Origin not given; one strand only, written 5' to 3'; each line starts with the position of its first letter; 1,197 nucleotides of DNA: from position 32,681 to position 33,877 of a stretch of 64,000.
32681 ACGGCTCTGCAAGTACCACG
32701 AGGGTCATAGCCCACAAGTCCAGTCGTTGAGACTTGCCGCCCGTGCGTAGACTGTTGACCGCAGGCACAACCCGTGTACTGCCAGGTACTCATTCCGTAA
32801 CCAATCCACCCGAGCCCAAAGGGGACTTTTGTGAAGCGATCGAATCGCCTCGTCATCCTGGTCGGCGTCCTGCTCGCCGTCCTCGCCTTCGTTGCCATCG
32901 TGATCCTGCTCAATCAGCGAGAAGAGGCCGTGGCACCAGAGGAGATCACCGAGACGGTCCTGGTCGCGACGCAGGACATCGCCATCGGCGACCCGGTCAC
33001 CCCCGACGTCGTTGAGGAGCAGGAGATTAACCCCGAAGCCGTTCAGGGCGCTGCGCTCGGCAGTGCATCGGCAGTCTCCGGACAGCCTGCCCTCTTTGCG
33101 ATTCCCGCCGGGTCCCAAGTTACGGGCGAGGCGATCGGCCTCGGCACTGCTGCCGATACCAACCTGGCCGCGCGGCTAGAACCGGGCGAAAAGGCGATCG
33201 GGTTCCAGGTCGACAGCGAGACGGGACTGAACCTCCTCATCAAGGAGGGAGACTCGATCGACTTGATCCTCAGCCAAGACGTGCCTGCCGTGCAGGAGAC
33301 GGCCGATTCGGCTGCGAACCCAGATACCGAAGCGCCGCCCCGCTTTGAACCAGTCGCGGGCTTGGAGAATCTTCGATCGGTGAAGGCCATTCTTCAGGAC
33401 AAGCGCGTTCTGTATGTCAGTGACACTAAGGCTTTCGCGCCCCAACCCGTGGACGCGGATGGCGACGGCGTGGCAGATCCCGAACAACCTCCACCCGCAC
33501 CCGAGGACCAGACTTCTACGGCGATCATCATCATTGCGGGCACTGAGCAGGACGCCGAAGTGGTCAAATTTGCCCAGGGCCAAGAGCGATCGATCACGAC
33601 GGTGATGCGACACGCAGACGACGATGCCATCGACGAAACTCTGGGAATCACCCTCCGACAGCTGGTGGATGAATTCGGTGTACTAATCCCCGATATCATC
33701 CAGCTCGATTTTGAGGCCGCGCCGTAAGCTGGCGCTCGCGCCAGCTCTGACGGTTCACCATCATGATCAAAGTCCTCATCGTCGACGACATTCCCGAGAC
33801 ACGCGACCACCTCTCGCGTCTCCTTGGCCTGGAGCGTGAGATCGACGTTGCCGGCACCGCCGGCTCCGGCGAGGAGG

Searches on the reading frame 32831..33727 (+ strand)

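Call 18: search_protein_families(library=pfam, proteins=[window:32831-33727:+], max_evalue=0.001)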
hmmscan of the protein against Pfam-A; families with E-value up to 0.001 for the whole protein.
window:32831-33727:+ (298 aa): 2 families
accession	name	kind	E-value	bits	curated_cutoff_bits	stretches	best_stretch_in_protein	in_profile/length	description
PF16976.10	RcpC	-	4.3e-08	33.5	28.8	1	111-251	2-106/114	Flp pilus assembly protein RcpC/CpaB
PF08666.17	SAF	-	3.1e-05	24.9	21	1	42-98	2-58/63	SAF domain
